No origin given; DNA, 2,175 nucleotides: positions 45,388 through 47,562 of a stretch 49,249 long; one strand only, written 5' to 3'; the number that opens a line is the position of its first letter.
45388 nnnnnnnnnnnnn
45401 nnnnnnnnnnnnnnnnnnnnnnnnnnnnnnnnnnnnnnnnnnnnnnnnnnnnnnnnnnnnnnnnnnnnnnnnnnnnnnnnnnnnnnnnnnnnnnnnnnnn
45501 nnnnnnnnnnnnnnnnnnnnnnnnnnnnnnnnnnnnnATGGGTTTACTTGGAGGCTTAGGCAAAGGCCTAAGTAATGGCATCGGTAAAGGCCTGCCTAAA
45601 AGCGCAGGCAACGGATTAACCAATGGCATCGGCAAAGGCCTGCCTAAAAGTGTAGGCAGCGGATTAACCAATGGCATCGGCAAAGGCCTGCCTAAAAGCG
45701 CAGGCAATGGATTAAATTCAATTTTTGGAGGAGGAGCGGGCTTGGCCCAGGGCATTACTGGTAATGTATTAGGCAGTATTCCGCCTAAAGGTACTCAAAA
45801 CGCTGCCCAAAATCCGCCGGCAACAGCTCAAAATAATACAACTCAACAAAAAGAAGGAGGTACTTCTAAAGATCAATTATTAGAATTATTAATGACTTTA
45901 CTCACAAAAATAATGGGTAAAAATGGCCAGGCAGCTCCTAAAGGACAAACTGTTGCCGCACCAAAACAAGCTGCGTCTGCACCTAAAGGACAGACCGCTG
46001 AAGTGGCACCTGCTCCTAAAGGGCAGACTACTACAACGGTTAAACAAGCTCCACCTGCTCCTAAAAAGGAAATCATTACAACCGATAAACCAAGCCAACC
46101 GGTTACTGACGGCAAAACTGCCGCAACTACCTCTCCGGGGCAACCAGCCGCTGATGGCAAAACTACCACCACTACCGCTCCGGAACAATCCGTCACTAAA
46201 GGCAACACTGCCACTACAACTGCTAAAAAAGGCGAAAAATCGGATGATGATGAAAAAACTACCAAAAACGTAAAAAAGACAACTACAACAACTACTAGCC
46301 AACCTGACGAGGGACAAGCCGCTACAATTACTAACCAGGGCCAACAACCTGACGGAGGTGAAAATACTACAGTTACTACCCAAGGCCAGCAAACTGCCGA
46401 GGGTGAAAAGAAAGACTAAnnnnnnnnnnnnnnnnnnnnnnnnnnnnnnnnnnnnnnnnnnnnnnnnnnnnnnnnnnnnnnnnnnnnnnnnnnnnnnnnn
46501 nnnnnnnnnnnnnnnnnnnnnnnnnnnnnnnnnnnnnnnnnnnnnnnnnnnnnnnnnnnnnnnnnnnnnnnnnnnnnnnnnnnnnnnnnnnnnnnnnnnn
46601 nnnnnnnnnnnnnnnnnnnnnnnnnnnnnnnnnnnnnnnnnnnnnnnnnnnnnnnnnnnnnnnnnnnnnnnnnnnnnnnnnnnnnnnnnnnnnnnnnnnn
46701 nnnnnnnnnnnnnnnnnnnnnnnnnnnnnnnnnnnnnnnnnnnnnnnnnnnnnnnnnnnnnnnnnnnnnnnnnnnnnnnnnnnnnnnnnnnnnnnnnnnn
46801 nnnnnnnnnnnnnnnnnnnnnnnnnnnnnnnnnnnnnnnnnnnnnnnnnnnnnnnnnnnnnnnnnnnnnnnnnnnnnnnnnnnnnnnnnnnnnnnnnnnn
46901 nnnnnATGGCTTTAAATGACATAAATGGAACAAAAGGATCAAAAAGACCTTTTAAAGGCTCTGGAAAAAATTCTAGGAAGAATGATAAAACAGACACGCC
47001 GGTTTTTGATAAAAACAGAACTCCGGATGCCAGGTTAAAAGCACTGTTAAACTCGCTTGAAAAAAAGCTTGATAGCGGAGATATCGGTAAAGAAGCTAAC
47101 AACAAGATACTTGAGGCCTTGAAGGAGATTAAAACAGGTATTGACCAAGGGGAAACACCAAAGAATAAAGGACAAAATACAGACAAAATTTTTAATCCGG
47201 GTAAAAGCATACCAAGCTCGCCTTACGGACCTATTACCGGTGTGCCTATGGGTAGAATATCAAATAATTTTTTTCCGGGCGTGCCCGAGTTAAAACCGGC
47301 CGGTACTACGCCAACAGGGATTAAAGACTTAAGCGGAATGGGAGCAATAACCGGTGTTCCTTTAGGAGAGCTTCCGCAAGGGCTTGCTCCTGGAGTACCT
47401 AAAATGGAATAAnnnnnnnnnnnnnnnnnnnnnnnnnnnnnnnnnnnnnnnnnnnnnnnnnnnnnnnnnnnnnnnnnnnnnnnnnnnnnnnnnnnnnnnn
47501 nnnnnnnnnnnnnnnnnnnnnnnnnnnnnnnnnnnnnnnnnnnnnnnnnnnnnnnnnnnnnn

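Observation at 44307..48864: Island of four consecutive low-complexity, probably disordered proteins without signal peptides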

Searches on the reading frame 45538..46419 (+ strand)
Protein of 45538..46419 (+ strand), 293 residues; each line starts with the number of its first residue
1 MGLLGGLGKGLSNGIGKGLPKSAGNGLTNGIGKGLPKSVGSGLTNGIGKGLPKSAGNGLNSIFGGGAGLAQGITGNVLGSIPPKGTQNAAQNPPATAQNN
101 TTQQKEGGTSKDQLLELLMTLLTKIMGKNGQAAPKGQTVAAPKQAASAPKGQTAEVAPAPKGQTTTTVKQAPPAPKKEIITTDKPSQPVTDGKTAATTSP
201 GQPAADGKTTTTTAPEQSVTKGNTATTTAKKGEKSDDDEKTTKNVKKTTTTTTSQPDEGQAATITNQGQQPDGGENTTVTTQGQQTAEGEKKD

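Call 5: search_protein_families(library=pfam, proteins=[window:45538-46419:+], max_evalue=1)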
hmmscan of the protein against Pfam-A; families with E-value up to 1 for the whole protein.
window:45538-46419:+ (293 aa): 0 families

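Call 6: search_protein_families(library=ncbifam, proteins=[window:45538-46419:+], max_evalue=1)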
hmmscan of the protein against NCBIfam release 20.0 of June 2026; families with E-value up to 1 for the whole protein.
window:45538-46419:+ (293 aa): 0 families

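Call 52: search_protein_families(library=phrogs, proteins=[window:45538-46419:+, L001:5159-5635:-, L001:2926-3507:-, L001:2224-2499:-, L001:682-1755:-], max_evalue=0.01)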
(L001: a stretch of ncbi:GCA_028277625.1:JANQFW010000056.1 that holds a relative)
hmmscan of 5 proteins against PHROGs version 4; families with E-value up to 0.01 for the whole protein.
window:45538-46419:+ (293 aa): 0 families

L001:5159-5635:- (158 aa): 0 families

L001:2926-3507:- (193 aa): 0 families

L001:2224-2499:- (91 aa): 0 families

L001:682-1755:- (357 aa): 0 families

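Call 53: search_protein_families(library=pfam, proteins=[L001:5159-5635:-, L001:2926-3507:-, L001:2224-2499:-, L001:682-1755:-, L001:7888-8274:-, L001:8545-9510:-, L002:4066-4956:-, L002:287-1132:-, L002:1583-2023:-, L001:3928-4668:-], max_evalue=0.1)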
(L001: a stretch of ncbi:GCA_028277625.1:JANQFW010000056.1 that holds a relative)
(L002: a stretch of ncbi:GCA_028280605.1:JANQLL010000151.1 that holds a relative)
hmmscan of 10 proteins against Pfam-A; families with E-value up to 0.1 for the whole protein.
L001:5159-5635:- (158 aa): 0 families

L001:2926-3507:- (193 aa): 0 families

L001:2224-2499:- (91 aa): 1 family
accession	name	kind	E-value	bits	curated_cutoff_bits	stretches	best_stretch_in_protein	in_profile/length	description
PF20451.3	Calmod_bind_M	-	0.071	14.1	24.5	0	47-84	14-51/67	Calmodulin binding protein central domain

L001:682-1755:- (357 aa): 1 family
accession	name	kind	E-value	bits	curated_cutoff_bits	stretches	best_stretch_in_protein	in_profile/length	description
PF07382.16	HC2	-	0.00018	22.1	40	1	9-89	53-133/194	Histone H1-like nucleoprotein HC2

L001:7888-8274:- (128 aa): 0 families

L001:8545-9510:- (321 aa): 0 families

L002:4066-4956:- (296 aa): 1 family
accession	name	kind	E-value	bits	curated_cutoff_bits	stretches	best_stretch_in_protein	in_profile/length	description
PF00937.23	CoV_nucleocap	-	0.063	12.8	30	1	8-82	136-201/342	Coronavirus nucleocapsid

L002:287-1132:- (281 aa): 1 family
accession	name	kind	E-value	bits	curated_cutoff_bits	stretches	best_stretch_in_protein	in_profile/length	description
PF12118.13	SprA-related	-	0.041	13.6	27.3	1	14-113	56-155/335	SprA-related family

L002:1583-2023:- (146 aa): 0 families

L001:3928-4668:- (246 aa): 0 families

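Call 74: search_solved_structures(query=A3, max_evalue=1)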
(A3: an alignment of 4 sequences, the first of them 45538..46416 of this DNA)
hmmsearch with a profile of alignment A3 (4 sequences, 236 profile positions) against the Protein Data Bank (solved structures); distinct sequences matched with E-value up to 1: 1.
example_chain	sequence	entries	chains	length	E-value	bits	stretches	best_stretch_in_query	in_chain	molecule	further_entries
8qma_H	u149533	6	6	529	0.086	15.9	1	90-176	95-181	PAP5 | PAP5, pTAC12, HEMERA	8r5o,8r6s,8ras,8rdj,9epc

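Call 83: find_related_loci(query=A3, collection=viral_contigs, flank=5000)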
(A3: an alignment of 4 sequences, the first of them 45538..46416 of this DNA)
Query A3 (293 aa) in viral_contigs; peptide patterns used: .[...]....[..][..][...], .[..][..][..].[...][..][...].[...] (x = any residue, [..] = any of these).
86 stretches matched a pattern, but none encodes a relative of the query by tblastn (E <= 1e-3).

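Call 87: search_protein_families(library=pfam, proteins=[L004:16255-18135:-, L004:18296-19237:+, L004:19234-20361:+], max_evalue=0.01)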
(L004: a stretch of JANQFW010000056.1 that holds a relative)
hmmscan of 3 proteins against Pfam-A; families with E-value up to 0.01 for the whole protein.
L004:16255-18135:- (626 aa): 24 families
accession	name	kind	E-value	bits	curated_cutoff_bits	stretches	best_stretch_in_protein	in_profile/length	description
PF07719.23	TPR_2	-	8.1e-37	122.7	27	4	158-188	3-33/34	Tetratricopeptide repeat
PF14559.12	TPR_19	-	1.6e-35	121.7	25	4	201-265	2-66/68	Tetratricopeptide repeat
PF13414.12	TPR_11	-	3.6e-32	110.2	26.8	5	201-236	5-40/42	TPR repeat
PF13432.12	TPR_16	-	4e-31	107.5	32.7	3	199-252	6-59/65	Tetratricopeptide repeat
PF00515.34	TPR_1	-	2.7e-27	93.9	27.8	3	157-188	2-33/34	Tetratricopeptide repeat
PF13428.12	TPR_14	-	1.4e-25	87.6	23.5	2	76-117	2-43/44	Tetratricopeptide repeat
PF13431.12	TPR_17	-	4.7e-25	86.2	24.4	2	213-244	2-33/34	Tetratricopeptide repeat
PF13181.12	TPR_8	-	6.7e-24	82.4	25.7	3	157-187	2-32/34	Tetratricopeptide repeat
PF13424.12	TPR_12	-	1.6e-21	76.7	30.1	3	158-218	5-73/77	Tetratricopeptide repeat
PF25062.1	ARM_TT21_N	-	9.1e-15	55.4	40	1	52-260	5-204/222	Tetratricopeptide repeat protein 21 N-terminal ARM repeat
PF13174.12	TPR_6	-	9.2e-15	54.6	26.3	1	77-108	2-33/33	Tetratricopeptide repeat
PF12895.13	ANAPC3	-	4.3e-14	53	27.2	1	170-248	3-80/82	Anaphase-promoting complex, cyclosome, subunit 3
PF23914.1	TPR_CcmH_CycH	-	3.2e-12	47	42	1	262-353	54-148/158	Cytochrome c-type biogenesis protein H TPR domain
PF13176.12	TPR_7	-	4.2e-11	42.5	27.9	0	158-187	1-30/36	Tetratricopeptide repeat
PF24575.1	TPR_Slam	-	8.1e-09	36.3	35.2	0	203-243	60-100/104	Surface lipoprotein assembly modifier, N-terminal TPR repeats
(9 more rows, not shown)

L004:18296-19237:+ (313 aa): 5 families
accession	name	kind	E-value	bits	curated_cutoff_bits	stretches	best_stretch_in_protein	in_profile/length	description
PF00589.27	Phage_integrase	-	7.5e-47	159.7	27.1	1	116-291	2-171/172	Phage integrase family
PF02899.23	Phage_int_SAM_1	-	4.9e-16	59.2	22.3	1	14-94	1-83/83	Phage integrase, N-terminal SAM-like domain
PF13495.12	Phage_int_SAM_4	-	2.9e-13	50.5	27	1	13-92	1-80/85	Phage integrase, N-terminal SAM-like domain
PF13102.12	Phage_int_SAM_5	-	0.00074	20.3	22.3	0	55-102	47-94/98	Phage integrase SAM-like domain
PF16795.10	Phage_integr_3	-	0.00086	19.7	27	0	233-280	91-138/161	Archaeal phage integrase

L004:19234-20361:+ (375 aa): 6 families
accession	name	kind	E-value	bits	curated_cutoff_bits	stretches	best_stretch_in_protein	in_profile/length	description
PF13570.13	Beta-prop_ACSF4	-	6.8e-65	220.1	133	2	191-374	51-241/329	Beta-alanine-activating enzyme, beta-propeller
PF13360.13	PQQ_2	-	2.5e-39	135.8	27.6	3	57-257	12-225/233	Outer membrane protein assembly factor BamB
PF01011.28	PQQ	-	4e-10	39.5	26.7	1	59-191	28-146/595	Glucose/ethanol/alcohol dehydrogenase, beta-propeller domain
PF25293.1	Beta-prop_EMC1_N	-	2.1e-07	31.3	34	0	78-184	31-144/219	EMC1 N-terminal beta-propeller domain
PF24807.1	WD40_CDC20-Fz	-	5.8e-06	26.3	200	1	111-181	55-125/292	CDC20/Fizzy WD40 domain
PF23414.1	Beta-prop_EML_2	-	6.3e-05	22.9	90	0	88-180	20-114/266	Echinoderm microtubule-associated protein second beta-propeller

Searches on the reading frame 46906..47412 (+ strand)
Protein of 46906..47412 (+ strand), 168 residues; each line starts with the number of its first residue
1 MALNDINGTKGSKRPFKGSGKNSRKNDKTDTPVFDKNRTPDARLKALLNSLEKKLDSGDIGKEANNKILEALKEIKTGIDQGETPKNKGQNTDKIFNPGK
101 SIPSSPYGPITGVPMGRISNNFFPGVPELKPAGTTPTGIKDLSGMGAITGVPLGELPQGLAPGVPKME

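Call 5: search_protein_families(library=pfam, proteins=[window:46906-47412:+], max_evalue=1)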
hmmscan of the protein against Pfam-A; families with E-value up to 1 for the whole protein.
window:46906-47412:+ (168 aa): 0 families

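Call 6: search_protein_families(library=ncbifam, proteins=[window:46906-47412:+], max_evalue=1)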
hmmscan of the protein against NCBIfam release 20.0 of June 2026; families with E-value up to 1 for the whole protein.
window:46906-47412:+ (168 aa): 0 families

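Call 19: find_homologous_proteins(query=window:46906-47409:+, max_evalue=0.01)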
Query window:46906-47409:+ (168 aa): 3 proteins with E <= 0.01 among 51 candidates.
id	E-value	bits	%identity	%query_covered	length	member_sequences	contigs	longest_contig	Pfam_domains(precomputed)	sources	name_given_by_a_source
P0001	7.2e-103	360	100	100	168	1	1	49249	-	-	-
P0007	3.2e-45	172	56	100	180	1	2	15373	-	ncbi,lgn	-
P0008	5.1e-23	100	37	99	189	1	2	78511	-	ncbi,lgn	-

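Call 52: search_protein_families(library=phrogs, proteins=[window:46906-47412:+, L001:5159-5635:-, L001:2926-3507:-, L001:2224-2499:-, L001:682-1755:-], max_evalue=0.01)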
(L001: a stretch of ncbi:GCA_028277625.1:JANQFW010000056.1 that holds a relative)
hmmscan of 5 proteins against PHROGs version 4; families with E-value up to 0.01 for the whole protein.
window:46906-47412:+ (168 aa): 0 families

L001:5159-5635:- (158 aa): 0 families

L001:2926-3507:- (193 aa): 0 families

L001:2224-2499:- (91 aa): 0 families

L001:682-1755:- (357 aa): 0 families

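Call 53: search_protein_families(library=pfam, proteins=[L001:5159-5635:-, L001:2926-3507:-, L001:2224-2499:-, L001:682-1755:-, L001:7888-8274:-, L001:8545-9510:-, L002:4066-4956:-, L002:287-1132:-, L002:1583-2023:-, L001:3928-4668:-], max_evalue=0.1)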
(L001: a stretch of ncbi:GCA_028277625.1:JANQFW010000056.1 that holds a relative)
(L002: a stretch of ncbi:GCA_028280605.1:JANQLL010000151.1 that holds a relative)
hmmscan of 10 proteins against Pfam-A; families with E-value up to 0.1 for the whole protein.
L001:5159-5635:- (158 aa): 0 families

L001:2926-3507:- (193 aa): 0 families

L001:2224-2499:- (91 aa): 1 family
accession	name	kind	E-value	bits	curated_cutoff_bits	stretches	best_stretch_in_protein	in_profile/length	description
PF20451.3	Calmod_bind_M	-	0.071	14.1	24.5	0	47-84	14-51/67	Calmodulin binding protein central domain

L001:682-1755:- (357 aa): 1 family
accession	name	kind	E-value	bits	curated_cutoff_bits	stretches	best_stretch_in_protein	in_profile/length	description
PF07382.16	HC2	-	0.00018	22.1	40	1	9-89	53-133/194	Histone H1-like nucleoprotein HC2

L001:7888-8274:- (128 aa): 0 families

L001:8545-9510:- (321 aa): 0 families

L002:4066-4956:- (296 aa): 1 family
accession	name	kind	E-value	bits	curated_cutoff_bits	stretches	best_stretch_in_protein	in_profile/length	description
PF00937.23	CoV_nucleocap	-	0.063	12.8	30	1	8-82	136-201/342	Coronavirus nucleocapsid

L002:287-1132:- (281 aa): 1 family
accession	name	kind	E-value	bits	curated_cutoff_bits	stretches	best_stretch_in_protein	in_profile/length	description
PF12118.13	SprA-related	-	0.041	13.6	27.3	1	14-113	56-155/335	SprA-related family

L002:1583-2023:- (146 aa): 0 families

L001:3928-4668:- (246 aa): 0 families

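Call 87: search_protein_families(library=pfam, proteins=[L004:16255-18135:-, L004:18296-19237:+, L004:19234-20361:+], max_evalue=0.01)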
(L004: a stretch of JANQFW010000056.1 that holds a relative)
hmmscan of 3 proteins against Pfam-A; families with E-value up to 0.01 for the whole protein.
L004:16255-18135:- (626 aa): 24 families
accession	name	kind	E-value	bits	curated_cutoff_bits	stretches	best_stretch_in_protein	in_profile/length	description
PF07719.23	TPR_2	-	8.1e-37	122.7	27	4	158-188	3-33/34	Tetratricopeptide repeat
PF14559.12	TPR_19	-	1.6e-35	121.7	25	4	201-265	2-66/68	Tetratricopeptide repeat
PF13414.12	TPR_11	-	3.6e-32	110.2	26.8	5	201-236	5-40/42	TPR repeat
PF13432.12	TPR_16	-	4e-31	107.5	32.7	3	199-252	6-59/65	Tetratricopeptide repeat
PF00515.34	TPR_1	-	2.7e-27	93.9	27.8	3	157-188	2-33/34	Tetratricopeptide repeat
PF13428.12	TPR_14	-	1.4e-25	87.6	23.5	2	76-117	2-43/44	Tetratricopeptide repeat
PF13431.12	TPR_17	-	4.7e-25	86.2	24.4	2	213-244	2-33/34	Tetratricopeptide repeat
PF13181.12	TPR_8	-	6.7e-24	82.4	25.7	3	157-187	2-32/34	Tetratricopeptide repeat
PF13424.12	TPR_12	-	1.6e-21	76.7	30.1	3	158-218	5-73/77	Tetratricopeptide repeat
PF25062.1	ARM_TT21_N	-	9.1e-15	55.4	40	1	52-260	5-204/222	Tetratricopeptide repeat protein 21 N-terminal ARM repeat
PF13174.12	TPR_6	-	9.2e-15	54.6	26.3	1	77-108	2-33/33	Tetratricopeptide repeat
PF12895.13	ANAPC3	-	4.3e-14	53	27.2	1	170-248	3-80/82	Anaphase-promoting complex, cyclosome, subunit 3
PF23914.1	TPR_CcmH_CycH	-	3.2e-12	47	42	1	262-353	54-148/158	Cytochrome c-type biogenesis protein H TPR domain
PF13176.12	TPR_7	-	4.2e-11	42.5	27.9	0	158-187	1-30/36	Tetratricopeptide repeat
PF24575.1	TPR_Slam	-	8.1e-09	36.3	35.2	0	203-243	60-100/104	Surface lipoprotein assembly modifier, N-terminal TPR repeats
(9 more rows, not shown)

L004:18296-19237:+ (313 aa): 5 families
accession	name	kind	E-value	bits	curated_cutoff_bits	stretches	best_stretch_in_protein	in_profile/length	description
PF00589.27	Phage_integrase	-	7.5e-47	159.7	27.1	1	116-291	2-171/172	Phage integrase family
PF02899.23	Phage_int_SAM_1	-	4.9e-16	59.2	22.3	1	14-94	1-83/83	Phage integrase, N-terminal SAM-like domain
PF13495.12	Phage_int_SAM_4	-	2.9e-13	50.5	27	1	13-92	1-80/85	Phage integrase, N-terminal SAM-like domain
PF13102.12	Phage_int_SAM_5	-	0.00074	20.3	22.3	0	55-102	47-94/98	Phage integrase SAM-like domain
PF16795.10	Phage_integr_3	-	0.00086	19.7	27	0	233-280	91-138/161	Archaeal phage integrase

L004:19234-20361:+ (375 aa): 6 families
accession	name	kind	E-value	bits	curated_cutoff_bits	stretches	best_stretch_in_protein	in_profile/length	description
PF13570.13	Beta-prop_ACSF4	-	6.8e-65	220.1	133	2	191-374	51-241/329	Beta-alanine-activating enzyme, beta-propeller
PF13360.13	PQQ_2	-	2.5e-39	135.8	27.6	3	57-257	12-225/233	Outer membrane protein assembly factor BamB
PF01011.28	PQQ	-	4e-10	39.5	26.7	1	59-191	28-146/595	Glucose/ethanol/alcohol dehydrogenase, beta-propeller domain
PF25293.1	Beta-prop_EMC1_N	-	2.1e-07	31.3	34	0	78-184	31-144/219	EMC1 N-terminal beta-propeller domain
PF24807.1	WD40_CDC20-Fz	-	5.8e-06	26.3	200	1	111-181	55-125/292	CDC20/Fizzy WD40 domain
PF23414.1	Beta-prop_EML_2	-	6.3e-05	22.9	90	0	88-180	20-114/266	Echinoderm microtubule-associated protein second beta-propeller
